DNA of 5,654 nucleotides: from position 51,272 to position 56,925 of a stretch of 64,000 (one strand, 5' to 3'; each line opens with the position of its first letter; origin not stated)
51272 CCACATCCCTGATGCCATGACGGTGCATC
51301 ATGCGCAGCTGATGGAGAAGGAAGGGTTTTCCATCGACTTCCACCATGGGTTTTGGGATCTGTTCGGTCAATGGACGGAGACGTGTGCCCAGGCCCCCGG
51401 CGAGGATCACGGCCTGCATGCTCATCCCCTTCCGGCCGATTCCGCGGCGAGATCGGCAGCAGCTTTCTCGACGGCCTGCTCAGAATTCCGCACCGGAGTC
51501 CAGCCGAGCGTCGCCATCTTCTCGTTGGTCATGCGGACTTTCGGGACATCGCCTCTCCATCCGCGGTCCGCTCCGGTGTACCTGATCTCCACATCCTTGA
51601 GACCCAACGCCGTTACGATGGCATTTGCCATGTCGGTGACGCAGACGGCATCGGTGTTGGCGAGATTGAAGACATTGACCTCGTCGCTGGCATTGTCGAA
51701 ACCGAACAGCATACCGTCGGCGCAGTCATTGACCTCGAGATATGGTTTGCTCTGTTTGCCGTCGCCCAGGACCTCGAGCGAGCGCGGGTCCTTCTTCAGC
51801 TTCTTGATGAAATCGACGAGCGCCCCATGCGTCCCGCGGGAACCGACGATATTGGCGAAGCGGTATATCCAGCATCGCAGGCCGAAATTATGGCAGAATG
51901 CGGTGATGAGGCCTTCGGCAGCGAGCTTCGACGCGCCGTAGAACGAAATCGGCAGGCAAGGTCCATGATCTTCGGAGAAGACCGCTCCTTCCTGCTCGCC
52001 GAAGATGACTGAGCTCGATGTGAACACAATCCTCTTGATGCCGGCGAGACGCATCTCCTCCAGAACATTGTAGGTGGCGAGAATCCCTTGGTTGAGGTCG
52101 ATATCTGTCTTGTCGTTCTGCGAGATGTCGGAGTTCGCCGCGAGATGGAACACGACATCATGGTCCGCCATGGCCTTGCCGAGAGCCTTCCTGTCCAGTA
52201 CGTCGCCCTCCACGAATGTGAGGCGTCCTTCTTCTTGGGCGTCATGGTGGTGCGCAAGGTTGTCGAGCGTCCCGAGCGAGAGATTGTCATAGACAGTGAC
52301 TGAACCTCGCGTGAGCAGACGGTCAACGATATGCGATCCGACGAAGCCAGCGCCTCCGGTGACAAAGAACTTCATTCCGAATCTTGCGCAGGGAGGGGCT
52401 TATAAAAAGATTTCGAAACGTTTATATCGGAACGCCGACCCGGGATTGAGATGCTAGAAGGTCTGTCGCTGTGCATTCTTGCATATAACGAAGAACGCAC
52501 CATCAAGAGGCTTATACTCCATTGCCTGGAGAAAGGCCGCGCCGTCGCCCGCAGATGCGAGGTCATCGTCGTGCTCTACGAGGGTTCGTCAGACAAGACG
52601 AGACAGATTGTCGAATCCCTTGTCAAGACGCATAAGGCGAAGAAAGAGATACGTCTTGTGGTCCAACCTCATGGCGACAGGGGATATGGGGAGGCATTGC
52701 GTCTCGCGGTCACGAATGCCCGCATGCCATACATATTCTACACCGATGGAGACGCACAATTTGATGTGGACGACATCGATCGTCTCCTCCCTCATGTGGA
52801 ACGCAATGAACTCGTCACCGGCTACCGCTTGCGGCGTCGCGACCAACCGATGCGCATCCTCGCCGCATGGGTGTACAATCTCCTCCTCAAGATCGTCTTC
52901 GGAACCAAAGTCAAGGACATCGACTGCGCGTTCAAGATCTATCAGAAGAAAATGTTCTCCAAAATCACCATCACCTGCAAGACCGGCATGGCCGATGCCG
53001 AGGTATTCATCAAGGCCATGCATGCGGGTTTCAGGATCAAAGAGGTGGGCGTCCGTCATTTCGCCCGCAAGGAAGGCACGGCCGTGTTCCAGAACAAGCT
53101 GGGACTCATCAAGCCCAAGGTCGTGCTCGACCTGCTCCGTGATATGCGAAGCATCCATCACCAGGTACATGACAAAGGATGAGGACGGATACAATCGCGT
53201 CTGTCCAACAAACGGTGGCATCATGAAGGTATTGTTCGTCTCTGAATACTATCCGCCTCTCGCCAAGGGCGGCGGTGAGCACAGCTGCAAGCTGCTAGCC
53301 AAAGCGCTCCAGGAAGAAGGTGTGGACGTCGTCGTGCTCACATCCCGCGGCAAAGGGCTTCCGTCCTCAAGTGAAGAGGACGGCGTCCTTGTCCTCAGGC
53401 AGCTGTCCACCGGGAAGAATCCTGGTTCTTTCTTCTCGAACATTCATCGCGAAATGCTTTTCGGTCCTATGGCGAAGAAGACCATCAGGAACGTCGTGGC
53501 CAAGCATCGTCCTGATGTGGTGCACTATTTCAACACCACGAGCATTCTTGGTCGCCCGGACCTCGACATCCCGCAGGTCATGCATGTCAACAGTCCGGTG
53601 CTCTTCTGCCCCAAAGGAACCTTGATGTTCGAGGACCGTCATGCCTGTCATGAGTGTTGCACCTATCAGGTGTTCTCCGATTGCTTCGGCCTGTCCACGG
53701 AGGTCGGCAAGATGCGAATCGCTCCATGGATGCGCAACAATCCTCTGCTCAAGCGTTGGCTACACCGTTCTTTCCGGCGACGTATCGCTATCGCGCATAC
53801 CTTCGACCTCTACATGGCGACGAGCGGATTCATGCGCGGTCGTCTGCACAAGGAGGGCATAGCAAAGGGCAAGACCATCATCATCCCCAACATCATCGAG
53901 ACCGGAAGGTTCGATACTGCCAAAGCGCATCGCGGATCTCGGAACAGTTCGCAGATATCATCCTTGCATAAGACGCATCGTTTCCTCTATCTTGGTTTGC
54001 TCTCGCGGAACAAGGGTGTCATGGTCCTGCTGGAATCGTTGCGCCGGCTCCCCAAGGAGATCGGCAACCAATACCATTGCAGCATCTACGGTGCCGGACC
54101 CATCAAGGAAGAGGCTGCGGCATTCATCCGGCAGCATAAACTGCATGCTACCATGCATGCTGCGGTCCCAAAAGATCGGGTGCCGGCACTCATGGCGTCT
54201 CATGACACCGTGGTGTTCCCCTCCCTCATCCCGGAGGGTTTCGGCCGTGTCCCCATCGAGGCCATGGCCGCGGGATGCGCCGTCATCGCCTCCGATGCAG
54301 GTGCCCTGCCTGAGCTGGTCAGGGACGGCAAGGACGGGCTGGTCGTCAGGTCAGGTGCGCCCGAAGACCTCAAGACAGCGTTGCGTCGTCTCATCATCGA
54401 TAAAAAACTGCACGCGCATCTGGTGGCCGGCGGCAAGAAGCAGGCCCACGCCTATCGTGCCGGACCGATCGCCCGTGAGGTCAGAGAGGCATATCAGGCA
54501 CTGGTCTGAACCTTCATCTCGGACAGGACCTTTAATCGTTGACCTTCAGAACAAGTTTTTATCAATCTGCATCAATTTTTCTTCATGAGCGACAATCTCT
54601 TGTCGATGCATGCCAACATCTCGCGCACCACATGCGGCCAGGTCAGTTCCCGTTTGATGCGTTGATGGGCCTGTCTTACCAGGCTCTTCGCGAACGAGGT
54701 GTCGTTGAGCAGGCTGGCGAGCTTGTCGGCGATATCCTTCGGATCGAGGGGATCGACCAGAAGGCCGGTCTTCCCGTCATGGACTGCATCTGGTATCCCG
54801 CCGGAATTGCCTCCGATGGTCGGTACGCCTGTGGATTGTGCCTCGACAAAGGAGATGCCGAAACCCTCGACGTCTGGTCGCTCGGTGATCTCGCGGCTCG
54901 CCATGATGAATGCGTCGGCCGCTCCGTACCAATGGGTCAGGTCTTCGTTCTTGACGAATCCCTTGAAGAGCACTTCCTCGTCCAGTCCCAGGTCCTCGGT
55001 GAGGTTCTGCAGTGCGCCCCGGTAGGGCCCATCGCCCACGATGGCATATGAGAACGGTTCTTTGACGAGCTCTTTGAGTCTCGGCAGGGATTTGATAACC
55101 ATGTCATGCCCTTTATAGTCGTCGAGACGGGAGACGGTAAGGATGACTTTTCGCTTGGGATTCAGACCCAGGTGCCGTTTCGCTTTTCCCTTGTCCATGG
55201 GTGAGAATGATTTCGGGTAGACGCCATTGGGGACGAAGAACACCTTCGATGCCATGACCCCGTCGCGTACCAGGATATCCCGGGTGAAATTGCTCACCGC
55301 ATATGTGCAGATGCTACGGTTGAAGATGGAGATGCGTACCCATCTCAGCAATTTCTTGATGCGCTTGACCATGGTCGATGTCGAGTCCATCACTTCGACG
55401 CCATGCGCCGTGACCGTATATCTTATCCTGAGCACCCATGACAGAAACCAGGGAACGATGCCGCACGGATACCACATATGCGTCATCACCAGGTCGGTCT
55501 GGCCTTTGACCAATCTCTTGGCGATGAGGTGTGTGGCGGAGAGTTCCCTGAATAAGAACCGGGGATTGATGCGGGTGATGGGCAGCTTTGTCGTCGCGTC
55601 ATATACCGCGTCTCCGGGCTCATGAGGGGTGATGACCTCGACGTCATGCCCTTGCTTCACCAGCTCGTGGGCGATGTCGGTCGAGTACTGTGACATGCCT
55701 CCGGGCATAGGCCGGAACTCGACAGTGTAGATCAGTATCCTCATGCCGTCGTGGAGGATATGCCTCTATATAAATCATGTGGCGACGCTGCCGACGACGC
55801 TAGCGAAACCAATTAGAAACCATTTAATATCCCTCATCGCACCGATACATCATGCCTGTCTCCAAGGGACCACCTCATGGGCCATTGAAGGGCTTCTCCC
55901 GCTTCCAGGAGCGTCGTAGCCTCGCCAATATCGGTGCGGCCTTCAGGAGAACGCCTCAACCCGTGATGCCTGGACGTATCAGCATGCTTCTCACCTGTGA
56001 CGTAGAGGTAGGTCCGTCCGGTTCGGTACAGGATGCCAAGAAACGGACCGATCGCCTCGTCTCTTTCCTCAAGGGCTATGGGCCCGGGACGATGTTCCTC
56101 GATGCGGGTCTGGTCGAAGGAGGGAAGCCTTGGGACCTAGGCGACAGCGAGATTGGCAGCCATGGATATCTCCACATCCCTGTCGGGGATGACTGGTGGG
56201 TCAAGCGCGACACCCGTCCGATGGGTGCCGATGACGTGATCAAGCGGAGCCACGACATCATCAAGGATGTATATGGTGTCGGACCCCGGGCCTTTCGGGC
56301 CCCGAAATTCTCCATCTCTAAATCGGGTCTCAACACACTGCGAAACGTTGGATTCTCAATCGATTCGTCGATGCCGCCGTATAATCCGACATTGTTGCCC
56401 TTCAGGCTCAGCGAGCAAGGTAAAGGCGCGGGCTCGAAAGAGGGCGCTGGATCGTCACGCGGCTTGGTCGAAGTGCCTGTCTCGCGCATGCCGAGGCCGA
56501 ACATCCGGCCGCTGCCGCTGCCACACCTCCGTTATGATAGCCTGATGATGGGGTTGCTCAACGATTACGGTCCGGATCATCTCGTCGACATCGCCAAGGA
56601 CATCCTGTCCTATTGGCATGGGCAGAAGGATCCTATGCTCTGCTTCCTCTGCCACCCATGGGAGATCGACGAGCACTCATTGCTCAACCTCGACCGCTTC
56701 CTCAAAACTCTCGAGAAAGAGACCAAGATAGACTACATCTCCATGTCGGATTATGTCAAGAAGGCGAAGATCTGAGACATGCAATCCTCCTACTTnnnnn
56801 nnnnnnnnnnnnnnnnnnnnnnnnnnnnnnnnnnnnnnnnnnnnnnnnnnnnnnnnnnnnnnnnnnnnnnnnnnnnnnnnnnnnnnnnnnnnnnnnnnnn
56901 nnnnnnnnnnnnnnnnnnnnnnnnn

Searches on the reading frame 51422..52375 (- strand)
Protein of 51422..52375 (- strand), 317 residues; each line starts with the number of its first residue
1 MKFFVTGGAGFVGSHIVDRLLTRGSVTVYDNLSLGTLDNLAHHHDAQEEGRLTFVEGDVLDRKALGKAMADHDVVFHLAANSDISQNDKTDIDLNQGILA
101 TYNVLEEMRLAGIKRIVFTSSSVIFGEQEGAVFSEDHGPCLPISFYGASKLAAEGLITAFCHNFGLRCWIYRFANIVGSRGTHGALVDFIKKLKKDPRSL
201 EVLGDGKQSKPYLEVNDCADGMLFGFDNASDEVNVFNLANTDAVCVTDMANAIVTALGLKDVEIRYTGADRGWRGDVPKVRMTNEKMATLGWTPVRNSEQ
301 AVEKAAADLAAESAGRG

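Call 13: search_protein_families(library=pfam, proteins=[window:51422-52375:-], max_evalue=0.001)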
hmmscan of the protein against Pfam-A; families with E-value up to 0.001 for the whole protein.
window:51422-52375:- (317 aa): 9 families
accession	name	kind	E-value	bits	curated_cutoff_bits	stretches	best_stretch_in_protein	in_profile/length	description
PF01370.27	Epimerase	-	1.3e-43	149.6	20.9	1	4-238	2-239/240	NAD dependent epimerase/dehydratase family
PF16363.11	GDP_Man_Dehyd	-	6e-37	128.3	27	1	4-301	1-328/332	GDP-mannose 4,6 dehydratase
PF01073.25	3Beta_HSD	-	2.3e-21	76.5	22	1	5-159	2-159/280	3-beta hydroxysteroid dehydrogenase/isomerase family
PF04321.23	RmlD_sub_bind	-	5.5e-17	62.2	27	1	1-308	1-284/287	RmlD substrate binding domain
PF02719.21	Polysacc_synt_2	-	1.6e-16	60.8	20.2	1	4-272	2-266/293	Polysaccharide biosynthesis protein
PF13460.12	NAD_binding_10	-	3.6e-15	56.8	27.2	1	7-132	1-109/184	NAD(P)H-binding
PF07993.18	NAD_binding_4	-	1.2e-12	48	20.1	1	5-184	1-214/258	Male sterility protein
PF00106.31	adh_short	-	1.9e-05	24.7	26.6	0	4-162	4-165/195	short chain dehydrogenase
PF03435.24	Sacchrp_dh_NADP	-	0.00069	20.4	25.1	0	8-81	5-78/129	Saccharopine dehydrogenase NADP binding domain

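Call 14: search_protein_families(library=ncbifam, proteins=[window:51422-52375:-], max_evalue=0.001)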
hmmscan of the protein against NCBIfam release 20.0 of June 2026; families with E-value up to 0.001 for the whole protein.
window:51422-52375:- (317 aa): 32 families (the best 25 are shown)
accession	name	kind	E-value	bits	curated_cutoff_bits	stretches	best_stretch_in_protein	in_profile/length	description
TIGR01179.1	galE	equivalog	4.2e-37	127.7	262.3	2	3-180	2-180/332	UDP-glucose 4-epimerase GalE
TIGR01181.1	dTDP_gluc_dehyt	equivalog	1.7e-33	116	365.1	1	3-305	2-307/321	dTDP-glucose 4,6-dehydratase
TIGR04180.1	EDH_00030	hypoth_equivalog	6.6e-30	104.2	475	1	4-288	2-287/297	NAD-dependent 4,6-dehydratase LegB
NF007956.0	PRK10675.1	subfamily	1.4e-23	83.6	394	1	1-297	1-317/338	UDP-glucose 4-epimerase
NF043036.1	ErythonDh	equivalog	5.7e-22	78.3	325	1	1-161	1-164/321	D-erythronate dehydrogenase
TIGR03466.1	HpnA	hypoth_equivalog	1.1e-20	73.8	367.65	1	1-172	1-166/327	hopanoid-associated sugar epimerase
TIGR02197.1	heptose_epim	equivalog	3.6e-19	69.1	274.6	1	4-267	2-269/316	ADP-glyceromanno-heptose 6-epimerase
NF005539.0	PRK07201.1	equivalog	1e-16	60.8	549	1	1-278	1-279/657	SDR family oxidoreductase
NF007490.0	PRK10084.1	subfamily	1.7e-16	60.2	649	1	1-109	1-112/361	dTDP-glucose 4,6-dehydratase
NF007582.0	PRK10217.1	equivalog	1.8e-16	60.2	698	1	2-223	3-237/355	dTDP-glucose 4,6-dehydratase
TIGR03589.1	PseB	equivalog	4e-16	58.9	407.75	1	3-265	7-252/324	UDP-N-acetylglucosamine 4,6-dehydratase (inverting)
NF042423.1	oxyalk_red_Shew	equivalog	5.4e-15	55.3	580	1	2-265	10-265/331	2-alkyl-3-oxoalkanoate reductase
NF042422.1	oxyalk_red_OleD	equivalog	2.3e-14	53.5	580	1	1-128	1-117/329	2-alkyl-3-oxoalkanoate reductase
NF011728.1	PRK15181.1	equivalog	2.9e-14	52.9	760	1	2-259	17-284/348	Vi polysaccharide biosynthesis UDP-N-acetylglucosaminuronic acid C-4 epimerase TviC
NF047922.1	GDPFucSynFcl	equivalog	1.3e-11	44.5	500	1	2-305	4-297/308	GDP-L-fucose synthase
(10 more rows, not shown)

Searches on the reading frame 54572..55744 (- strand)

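Call 13: search_protein_families(library=pfam, proteins=[window:54572-55744:-], max_evalue=0.001)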
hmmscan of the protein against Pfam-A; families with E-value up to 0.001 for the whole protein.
window:54572-55744:- (390 aa): 8 families
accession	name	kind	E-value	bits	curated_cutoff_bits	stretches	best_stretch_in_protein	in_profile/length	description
PF00534.26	Glycos_transf_1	-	2.1e-41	141.7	26.4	1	186-361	3-171/172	Glycosyl transferases group 1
PF13692.12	Glyco_trans_1_4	-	7e-33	114.3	27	1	198-348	1-142/142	Glycosyl transferases group 1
PF13439.12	Glyco_transf_4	-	1.2e-23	84.4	28.5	1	14-175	1-166/170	Glycosyltransferase Family 4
PF13579.12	Glyco_trans_4_4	-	4.9e-19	69.6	29.7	1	15-174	1-158/158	Glycosyl transferase 4-like domain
PF20706.3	GT4-conflict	-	2.4e-09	37.1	26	1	195-375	194-384/385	Family 4 Glycosyltransferase in conflict systems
PF13524.12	Glyco_trans_1_2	-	6.6e-08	33.1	25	1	232-378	16-144/144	Glycosyl transferase-like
PF08323.17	Glyco_transf_5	-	1.5e-05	25.2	22.7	1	2-42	1-43/239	Starch synthase catalytic domain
PF13477.12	Glyco_trans_4_2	-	8.4e-05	23.2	23.4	1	20-126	12-119/139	Glycosyl transferase 4-like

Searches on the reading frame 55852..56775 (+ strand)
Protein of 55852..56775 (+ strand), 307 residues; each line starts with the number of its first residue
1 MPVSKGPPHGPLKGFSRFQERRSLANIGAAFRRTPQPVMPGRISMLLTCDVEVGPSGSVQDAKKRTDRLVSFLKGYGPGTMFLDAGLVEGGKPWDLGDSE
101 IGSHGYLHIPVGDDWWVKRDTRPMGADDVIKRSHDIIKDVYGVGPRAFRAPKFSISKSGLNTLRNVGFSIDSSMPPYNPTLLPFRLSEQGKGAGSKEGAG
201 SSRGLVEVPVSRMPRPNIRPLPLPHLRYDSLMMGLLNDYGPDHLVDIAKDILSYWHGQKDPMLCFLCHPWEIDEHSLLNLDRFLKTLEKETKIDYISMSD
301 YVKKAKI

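Call 13: search_protein_families(library=pfam, proteins=[window:55852-56775:+], max_evalue=0.001)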
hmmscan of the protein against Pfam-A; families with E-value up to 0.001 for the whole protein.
window:55852-56775:+ (307 aa): 1 family
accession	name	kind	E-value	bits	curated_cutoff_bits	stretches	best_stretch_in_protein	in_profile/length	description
PF01522.26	Polysacc_deac_1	-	6.4e-05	23.3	23.1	1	63-168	18-121/124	Polysaccharide deacetylase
